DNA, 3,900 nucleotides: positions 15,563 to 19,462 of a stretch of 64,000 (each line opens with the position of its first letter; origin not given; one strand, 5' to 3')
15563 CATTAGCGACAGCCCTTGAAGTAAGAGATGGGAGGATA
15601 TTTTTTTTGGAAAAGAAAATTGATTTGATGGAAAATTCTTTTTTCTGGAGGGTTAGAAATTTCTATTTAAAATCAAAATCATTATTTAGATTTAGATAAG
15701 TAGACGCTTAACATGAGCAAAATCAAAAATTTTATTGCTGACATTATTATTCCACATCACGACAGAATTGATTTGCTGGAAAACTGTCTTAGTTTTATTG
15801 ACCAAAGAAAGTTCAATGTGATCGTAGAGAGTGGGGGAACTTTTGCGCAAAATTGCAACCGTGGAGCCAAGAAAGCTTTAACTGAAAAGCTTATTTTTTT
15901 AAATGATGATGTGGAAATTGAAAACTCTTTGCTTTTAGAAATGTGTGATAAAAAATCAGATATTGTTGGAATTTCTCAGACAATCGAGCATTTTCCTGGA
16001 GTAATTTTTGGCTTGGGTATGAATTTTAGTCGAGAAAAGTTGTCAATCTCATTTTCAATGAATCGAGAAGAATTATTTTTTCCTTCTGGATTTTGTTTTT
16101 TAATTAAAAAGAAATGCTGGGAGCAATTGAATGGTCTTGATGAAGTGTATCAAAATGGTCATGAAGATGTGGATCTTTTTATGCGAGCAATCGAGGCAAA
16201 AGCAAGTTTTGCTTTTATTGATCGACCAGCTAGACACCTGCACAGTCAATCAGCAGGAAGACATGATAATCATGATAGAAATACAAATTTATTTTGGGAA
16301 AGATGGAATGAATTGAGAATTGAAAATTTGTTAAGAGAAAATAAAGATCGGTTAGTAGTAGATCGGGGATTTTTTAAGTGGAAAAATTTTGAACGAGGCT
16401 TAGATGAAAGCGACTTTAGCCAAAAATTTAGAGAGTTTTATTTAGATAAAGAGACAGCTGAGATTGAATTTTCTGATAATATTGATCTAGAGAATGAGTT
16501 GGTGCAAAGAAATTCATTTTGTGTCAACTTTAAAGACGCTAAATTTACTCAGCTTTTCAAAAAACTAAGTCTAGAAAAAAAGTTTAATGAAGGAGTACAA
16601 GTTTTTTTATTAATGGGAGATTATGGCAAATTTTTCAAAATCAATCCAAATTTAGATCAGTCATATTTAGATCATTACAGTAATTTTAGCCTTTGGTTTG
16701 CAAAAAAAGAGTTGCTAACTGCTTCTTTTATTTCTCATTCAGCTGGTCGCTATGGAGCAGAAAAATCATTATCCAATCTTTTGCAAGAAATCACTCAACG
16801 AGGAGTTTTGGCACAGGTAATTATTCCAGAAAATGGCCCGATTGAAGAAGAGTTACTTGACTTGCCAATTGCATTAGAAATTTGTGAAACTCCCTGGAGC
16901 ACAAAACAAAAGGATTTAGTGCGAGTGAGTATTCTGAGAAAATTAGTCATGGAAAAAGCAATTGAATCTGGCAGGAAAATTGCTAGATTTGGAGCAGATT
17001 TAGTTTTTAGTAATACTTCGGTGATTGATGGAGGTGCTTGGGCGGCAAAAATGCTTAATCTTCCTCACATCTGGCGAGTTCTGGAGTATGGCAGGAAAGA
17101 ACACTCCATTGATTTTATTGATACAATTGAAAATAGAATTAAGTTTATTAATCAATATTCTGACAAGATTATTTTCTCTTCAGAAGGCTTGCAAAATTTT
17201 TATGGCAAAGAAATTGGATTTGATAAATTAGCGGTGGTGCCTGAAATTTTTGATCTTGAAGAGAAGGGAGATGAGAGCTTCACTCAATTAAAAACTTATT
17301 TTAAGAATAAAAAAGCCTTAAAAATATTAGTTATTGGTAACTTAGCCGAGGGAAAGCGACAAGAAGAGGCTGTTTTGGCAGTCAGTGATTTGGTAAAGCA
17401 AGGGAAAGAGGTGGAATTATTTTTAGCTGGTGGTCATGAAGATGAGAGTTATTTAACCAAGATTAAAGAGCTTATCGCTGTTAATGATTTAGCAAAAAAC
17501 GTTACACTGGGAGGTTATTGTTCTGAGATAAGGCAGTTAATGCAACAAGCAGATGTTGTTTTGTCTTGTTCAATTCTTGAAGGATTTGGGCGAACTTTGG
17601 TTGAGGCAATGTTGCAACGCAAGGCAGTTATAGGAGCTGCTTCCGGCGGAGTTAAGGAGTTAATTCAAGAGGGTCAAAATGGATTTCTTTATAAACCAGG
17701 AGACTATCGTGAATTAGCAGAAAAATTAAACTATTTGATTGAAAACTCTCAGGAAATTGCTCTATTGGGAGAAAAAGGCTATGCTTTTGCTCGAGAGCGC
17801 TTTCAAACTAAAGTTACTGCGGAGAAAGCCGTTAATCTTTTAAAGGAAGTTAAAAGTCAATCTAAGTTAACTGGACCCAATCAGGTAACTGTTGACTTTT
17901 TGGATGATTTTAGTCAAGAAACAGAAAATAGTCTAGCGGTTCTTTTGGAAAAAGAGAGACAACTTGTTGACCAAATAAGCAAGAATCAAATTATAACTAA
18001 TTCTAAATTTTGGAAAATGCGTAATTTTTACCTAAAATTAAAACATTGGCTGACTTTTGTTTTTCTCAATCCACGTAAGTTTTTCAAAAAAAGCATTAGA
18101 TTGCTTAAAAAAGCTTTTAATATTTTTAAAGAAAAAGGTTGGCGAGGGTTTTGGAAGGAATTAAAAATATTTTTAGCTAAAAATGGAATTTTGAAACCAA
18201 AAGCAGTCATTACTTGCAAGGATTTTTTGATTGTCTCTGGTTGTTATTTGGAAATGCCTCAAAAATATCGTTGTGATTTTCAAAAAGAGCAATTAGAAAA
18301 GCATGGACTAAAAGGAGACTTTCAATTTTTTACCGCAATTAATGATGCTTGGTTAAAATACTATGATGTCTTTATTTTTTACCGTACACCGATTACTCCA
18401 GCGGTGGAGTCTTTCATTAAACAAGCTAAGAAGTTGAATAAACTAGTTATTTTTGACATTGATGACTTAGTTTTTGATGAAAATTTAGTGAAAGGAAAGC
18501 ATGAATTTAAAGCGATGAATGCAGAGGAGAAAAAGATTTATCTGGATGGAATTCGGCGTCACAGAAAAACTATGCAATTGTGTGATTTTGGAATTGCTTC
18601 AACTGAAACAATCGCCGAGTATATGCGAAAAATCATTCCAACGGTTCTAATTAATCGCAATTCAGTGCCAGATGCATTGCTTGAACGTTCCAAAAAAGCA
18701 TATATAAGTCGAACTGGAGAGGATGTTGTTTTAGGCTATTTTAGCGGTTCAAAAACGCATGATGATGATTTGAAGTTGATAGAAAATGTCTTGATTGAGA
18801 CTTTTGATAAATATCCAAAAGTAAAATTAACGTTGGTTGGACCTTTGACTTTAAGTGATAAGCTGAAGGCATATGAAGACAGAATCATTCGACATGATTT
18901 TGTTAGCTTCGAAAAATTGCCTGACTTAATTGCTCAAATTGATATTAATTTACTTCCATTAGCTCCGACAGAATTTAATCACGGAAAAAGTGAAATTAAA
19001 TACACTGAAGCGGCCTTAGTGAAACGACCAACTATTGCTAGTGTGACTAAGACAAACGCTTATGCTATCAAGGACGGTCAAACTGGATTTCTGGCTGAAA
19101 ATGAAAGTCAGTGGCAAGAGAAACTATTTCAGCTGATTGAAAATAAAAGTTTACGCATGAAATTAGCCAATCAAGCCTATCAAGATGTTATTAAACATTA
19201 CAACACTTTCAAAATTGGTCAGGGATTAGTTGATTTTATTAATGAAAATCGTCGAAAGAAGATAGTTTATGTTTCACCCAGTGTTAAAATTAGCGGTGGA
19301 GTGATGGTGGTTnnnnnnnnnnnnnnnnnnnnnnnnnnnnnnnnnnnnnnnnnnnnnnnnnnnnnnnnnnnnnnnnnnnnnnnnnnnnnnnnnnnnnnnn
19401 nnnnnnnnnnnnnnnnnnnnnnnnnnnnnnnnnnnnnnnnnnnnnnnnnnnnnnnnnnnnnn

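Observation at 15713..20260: Single 1515-aa polypeptide combining four glycosyltransferase domains (GT2-like, GT4, GT-B, GT4) plus a coiled-coil/FWK linker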

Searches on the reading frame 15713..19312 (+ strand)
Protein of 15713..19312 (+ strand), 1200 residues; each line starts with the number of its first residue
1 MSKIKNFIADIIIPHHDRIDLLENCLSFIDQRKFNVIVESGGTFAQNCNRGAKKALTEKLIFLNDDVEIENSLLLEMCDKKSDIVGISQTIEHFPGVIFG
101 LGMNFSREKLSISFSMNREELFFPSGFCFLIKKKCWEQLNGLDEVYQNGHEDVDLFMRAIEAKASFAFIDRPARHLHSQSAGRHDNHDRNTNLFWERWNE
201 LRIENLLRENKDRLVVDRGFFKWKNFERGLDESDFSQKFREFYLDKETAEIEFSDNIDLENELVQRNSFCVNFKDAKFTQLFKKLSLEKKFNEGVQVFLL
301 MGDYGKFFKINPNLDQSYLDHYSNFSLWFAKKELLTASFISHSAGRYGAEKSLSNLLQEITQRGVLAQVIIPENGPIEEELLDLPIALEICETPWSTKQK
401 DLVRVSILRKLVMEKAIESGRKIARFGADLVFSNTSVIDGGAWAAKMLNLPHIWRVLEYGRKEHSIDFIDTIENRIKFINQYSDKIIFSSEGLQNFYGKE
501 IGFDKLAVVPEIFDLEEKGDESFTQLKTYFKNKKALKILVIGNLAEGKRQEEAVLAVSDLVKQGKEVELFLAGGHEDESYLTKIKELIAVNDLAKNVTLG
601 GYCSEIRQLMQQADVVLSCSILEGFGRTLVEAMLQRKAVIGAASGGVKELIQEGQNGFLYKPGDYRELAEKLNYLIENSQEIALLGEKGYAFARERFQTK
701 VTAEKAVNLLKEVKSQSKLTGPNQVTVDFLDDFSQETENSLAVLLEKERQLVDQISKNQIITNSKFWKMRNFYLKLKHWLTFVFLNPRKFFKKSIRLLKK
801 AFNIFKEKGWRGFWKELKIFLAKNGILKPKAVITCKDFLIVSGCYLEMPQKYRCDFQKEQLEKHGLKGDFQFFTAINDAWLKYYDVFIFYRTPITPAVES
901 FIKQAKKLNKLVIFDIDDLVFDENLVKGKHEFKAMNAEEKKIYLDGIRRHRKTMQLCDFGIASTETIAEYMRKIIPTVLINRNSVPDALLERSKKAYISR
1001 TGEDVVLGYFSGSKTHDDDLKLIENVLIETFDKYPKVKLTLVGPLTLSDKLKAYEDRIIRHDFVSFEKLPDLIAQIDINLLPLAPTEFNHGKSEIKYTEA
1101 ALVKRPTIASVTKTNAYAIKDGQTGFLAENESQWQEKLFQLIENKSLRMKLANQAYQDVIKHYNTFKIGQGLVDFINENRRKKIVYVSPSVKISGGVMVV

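Call 36: search_protein_representatives(protein=window:15713-19312:+)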
Query: 1200 residues. Proteins with E-value up to 0.001 (for the whole library): 103493; up to 1e-10: 14840; up to 1e-30: 2033. The best 150 are listed.
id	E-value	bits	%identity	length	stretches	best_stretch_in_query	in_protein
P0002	0.0e+00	1732.7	62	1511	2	5-1200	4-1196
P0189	4.7e-194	663.8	39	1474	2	287-1200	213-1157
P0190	1.5e-177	609.2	42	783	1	5-795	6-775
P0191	8.3e-142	490.8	34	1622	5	837-1170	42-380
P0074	3.2e-125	435.9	39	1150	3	775-1200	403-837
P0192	6.4e-108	378.6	42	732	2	790-1199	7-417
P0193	5.6e-104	365.5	33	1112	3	797-1199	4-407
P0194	3.1e-100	353.1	31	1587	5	1000-1199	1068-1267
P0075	2.7e-96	340.1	43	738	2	793-1200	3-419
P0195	2.9e-89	316.8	35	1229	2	849-1161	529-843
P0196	3.9e-89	316.4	33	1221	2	836-1166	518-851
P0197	1.2e-88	314.8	36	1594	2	838-1176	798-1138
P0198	1.7e-88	314.3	34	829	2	850-1177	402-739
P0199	1.9e-88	314.1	39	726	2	797-1199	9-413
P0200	5.0e-88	312.7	35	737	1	295-798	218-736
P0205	1.4e-83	298.0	34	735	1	265-778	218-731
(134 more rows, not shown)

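Call 49: find_encoding_contigs(protein=P0190, flank=10000, max_places=3)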
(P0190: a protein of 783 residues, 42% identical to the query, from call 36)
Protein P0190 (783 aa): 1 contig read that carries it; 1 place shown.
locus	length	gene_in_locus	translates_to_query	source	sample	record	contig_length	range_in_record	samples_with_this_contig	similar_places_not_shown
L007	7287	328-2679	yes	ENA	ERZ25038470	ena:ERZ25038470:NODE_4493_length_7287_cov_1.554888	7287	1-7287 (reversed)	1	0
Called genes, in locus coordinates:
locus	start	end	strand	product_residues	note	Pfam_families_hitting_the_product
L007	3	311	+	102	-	?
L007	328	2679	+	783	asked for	PF10111:Glyco_tranf_2_2 (faint), PF20706:GT4-conflict, PF00534:Glycos_transf_1, PF13692:Glyco_trans_1_4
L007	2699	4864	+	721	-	PF00535:Glycos_transf_2, PF13641:Glyco_tranf_2_3 (weak), PF00534:Glycos_transf_1 (weak), PF13692:Glyco_trans_1_4 (weak)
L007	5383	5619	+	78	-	-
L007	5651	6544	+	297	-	PF03033:Glyco_transf_28, PF04101:Glyco_tran_28_C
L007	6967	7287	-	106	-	?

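Call 64: search_protein_families(library=pfam, proteins=[P0189, P0200, P0205, P0190], max_evalue=0.001)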
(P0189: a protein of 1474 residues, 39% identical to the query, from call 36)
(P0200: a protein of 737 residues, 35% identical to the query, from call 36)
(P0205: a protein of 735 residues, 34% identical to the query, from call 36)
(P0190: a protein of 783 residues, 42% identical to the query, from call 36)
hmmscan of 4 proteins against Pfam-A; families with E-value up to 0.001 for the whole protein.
P0189 (1474 aa): 10 families
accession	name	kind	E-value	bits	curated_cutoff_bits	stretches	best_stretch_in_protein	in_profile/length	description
PF00534.26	Glycos_transf_1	-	3.7e-56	189.8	26.4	3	458-614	13-169/172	Glycosyl transferases group 1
PF13692.12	Glyco_trans_1_4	-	1.8e-44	151.9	27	3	462-601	3-140/142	Glycosyl transferases group 1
PF05050.19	Methyltransf_21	-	1e-20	75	22.7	1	62-221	1-171/173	Methyltransferase FkbM domain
PF13524.12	Glyco_trans_1_2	-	9.5e-19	68.2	25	2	1343-1456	18-131/144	Glycosyl transferase-like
PF20706.3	GT4-conflict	-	3.3e-13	49.8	26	1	448-579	185-323/385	Family 4 Glycosyltransferase in conflict systems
PF13439.12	Glyco_transf_4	-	9.5e-12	45.7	28.5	1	275-443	2-167/170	Glycosyltransferase Family 4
PF05575.17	V_cholerae_RfbT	-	6.4e-09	36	27.9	1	50-197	73-226/286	Vibrio cholerae RfbT protein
PF13579.12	Glyco_trans_4_4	-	1.4e-05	25.9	29.7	1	275-424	1-142/158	Glycosyl transferase 4-like domain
PF02475.24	TRM5-TYW2_MTfase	-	0.00097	19.6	28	0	52-108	32-88/164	TRM5/TYW2 methyltransferase domain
PF05175.20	MTS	-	0.00098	19.2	23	0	52-125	26-100/170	Methyltransferase small domain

P0200 (737 aa): 8 families
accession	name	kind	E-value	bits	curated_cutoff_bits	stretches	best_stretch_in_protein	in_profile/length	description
PF00534.26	Glycos_transf_1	-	6e-34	117.5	26.4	1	448-614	5-171/172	Glycosyl transferases group 1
PF13692.12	Glyco_trans_1_4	-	2.2e-24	86.8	27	1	462-601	5-142/142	Glycosyl transferases group 1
PF05050.19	Methyltransf_21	-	9.5e-15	55.6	22.7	1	59-195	1-149/173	Methyltransferase FkbM domain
PF05575.17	V_cholerae_RfbT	-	1.8e-08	34.5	27.9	1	33-195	59-227/286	Vibrio cholerae RfbT protein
PF13439.12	Glyco_transf_4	-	2.1e-07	31.5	28.5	1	273-440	2-168/170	Glycosyltransferase Family 4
PF13579.12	Glyco_trans_4_4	-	1.5e-05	25.9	29.7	1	273-424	1-144/158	Glycosyl transferase 4-like domain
PF13524.12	Glyco_trans_1_2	-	0.00029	21.2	25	1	528-621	39-134/144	Glycosyl transferase-like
PF20706.3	GT4-conflict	-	0.00048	19.7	26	1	455-606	194-362/385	Family 4 Glycosyltransferase in conflict systems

P0205 (735 aa): 10 families
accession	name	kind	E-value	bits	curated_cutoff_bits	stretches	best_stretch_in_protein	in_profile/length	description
PF00534.26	Glycos_transf_1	-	1.1e-33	116.7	26.4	1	484-642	13-171/172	Glycosyl transferases group 1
PF00535.33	Glycos_transf_2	-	5.9e-31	108.1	23.3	1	14-132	1-123/168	Glycosyl transferase family 2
PF13692.12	Glyco_trans_1_4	-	6.2e-29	101.5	27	1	488-629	3-142/142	Glycosyl transferases group 1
PF10111.15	Glyco_tranf_2_2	-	2.1e-12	47.5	27.3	1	14-213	1-219/276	Glycosyltransferase like family 2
PF13439.12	Glyco_transf_4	-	3.1e-09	37.5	28.5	1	301-462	2-162/170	Glycosyltransferase Family 4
PF13641.12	Glyco_tranf_2_3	-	9.5e-09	36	27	1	13-202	3-203/230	Glycosyltransferase like family 2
PF20706.3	GT4-conflict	-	1.3e-08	34.7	26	1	458-598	173-317/385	Family 4 Glycosyltransferase in conflict systems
PF13477.12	Glyco_trans_4_2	-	9e-06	26.3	23.4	1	308-405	14-102/139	Glycosyl transferase 4-like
PF13524.12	Glyco_trans_1_2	-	7.7e-05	23.1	25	1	515-643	12-128/144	Glycosyl transferase-like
PF16994.11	Glyco_trans_4_5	-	0.0008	19.6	26.6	0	291-344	5-61/172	Glycosyl-transferase family 4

P0190 (783 aa): 6 families
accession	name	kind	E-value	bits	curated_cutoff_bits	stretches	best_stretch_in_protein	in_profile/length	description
PF00534.26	Glycos_transf_1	-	4.1e-27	95.2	26.4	1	524-684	11-171/172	Glycosyl transferases group 1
PF13692.12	Glyco_trans_1_4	-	4.6e-26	92.2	27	1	530-667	3-138/142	Glycosyl transferases group 1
PF20706.3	GT4-conflict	-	4.7e-08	32.8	26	1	520-644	189-321/385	Family 4 Glycosyltransferase in conflict systems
PF10111.15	Glyco_tranf_2_2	-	1.1e-05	25.5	27.3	1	44-171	68-206/276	Glycosyltransferase like family 2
PF13641.12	Glyco_tranf_2_3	-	3.5e-05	24.4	27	1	25-171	50-204/230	Glycosyltransferase like family 2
PF13579.12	Glyco_trans_4_4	-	0.00022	22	29.7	0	344-497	2-146/158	Glycosyl transferase 4-like domain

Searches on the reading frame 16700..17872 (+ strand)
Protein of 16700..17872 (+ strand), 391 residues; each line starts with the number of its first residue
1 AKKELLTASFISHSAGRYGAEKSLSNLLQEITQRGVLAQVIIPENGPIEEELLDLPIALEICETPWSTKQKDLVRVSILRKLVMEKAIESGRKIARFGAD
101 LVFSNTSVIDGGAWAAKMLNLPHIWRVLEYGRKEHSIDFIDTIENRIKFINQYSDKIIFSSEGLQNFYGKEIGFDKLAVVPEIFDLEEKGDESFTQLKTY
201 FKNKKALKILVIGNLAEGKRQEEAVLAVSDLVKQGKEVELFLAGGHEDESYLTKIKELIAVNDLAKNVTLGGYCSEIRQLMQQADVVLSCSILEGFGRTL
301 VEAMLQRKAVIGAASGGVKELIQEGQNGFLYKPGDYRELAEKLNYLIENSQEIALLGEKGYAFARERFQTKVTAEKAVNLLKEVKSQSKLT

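Call 15: search_protein_families(library=pfam, proteins=[window:16700-17872:+], max_evalue=1)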
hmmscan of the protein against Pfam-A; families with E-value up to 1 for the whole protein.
window:16700-17872:+ (391 aa): 7 families
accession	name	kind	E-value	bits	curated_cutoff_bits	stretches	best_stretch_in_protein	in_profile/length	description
PF00534.26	Glycos_transf_1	-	3.6e-32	111.7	26.4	1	199-361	8-170/172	Glycosyl transferases group 1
PF13692.12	Glyco_trans_1_4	-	8.8e-26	91.3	27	1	208-349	3-142/142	Glycosyl transferases group 1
PF20706.3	GT4-conflict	-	2.7e-08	33.7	26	1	201-324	192-322/385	Family 4 Glycosyltransferase in conflict systems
PF13524.12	Glyco_trans_1_2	-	1.2e-05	25.7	25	1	275-375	36-140/144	Glycosyl transferase-like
PF13439.12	Glyco_transf_4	-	0.0002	21.8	28.5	1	19-187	3-169/170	Glycosyltransferase Family 4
PF13579.12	Glyco_trans_4_4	-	0.0019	19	29.7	1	19-135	2-109/158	Glycosyl transferase 4-like domain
PF14556.11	AF2331-like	-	0.16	13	27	0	158-209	5-57/91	AF2331-like protein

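Call 16: search_protein_families(library=ncbifam, proteins=[window:16700-17872:+], max_evalue=0.1)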
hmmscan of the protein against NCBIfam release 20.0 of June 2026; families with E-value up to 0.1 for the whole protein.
window:16700-17872:+ (391 aa): 38 families (the best 25 are shown)
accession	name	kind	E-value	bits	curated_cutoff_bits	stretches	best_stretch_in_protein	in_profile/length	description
NF041876.1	EPS_EpsE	equivalog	1.3e-27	97.1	400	1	202-375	210-387/389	exopolysaccharide biosynthesis GT4 family glycosyltransferase EpsE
TIGR03999.1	thiol_BshA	equivalog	7.4e-25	87.7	273.7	1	143-381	134-370/375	N-acetyl-alpha-D-glucosaminyl L-malate synthase BshA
NF038229.1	Glyco4_Geo_Pelo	equivalog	3.7e-22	78.8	400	1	176-385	134-337/338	GPMC system family 4 glycosyltransferase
NF047880.1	glyco_SdgA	exception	4.4e-22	78.3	800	1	195-380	304-486/488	serine-aspartate repeat adhesin O-glycosyltransferase SdgA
TIGR03088.1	stp2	hypoth_equivalog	1.3e-21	77.1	409.05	1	198-382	186-371/374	TIGR03088 family PEP-CTERM/XrtA system glycosyltransferase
NF038295.1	EPS_HpsP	equivalog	6.4e-16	58.3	550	1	179-383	180-386/388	hormogonium polysaccharide biosynthesis glycosyltransferase HpsP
NF041139.1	TreT_Thcocales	equivalog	2.9e-15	56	775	1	251-383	283-411/412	trehalose synthase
TIGR04063.1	stp3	hypoth_equivalog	5.3e-15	55.2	442.05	1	152-372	156-383/397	TIGR04063 family PEP-CTERM/XrtA system glycosyltransferase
TIGR02149.1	glgA_Coryne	subfamily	6.9e-15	55.1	302.4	1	194-384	192-390/391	glycogen synthase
NF007396.0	PRK09922.1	equivalog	1.3e-13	50.6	385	1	202-351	178-328/361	lipopolysaccharide 1,6-galactosyltransferase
TIGR04157.1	glyco_rSAM_CFB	subfamily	1.7e-12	47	400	1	143-373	159-398/406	TIGR04157 family glycosyltransferase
NF050056.1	ProtGlycPglH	equivalog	2e-12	46.9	600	1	201-384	174-353/354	GalNAc-alpha-(1->4)-GalNAc-alpha-(1->3)-diNAcBac-PP-undecaprenol alpha-1,4-N-acetyl-D-galactosaminyltransferase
NF047881.1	glyco_SdgB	exception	5.4e-12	45.1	800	1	202-365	317-478/496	serine-aspartate repeat adhesin O-glycosyltransferase SdgB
TIGR04348.1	TIGR04348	equivalog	2.4e-11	43.3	300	1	195-377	126-304/310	selenoneine biosynthesis selenosugar synthase SenB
NF038298.1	EPS_HpsO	equivalog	2.7e-11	42.9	575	1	290-384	295-387/388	hormogonium polysaccharide biosynthesis glycosyltransferase HpsO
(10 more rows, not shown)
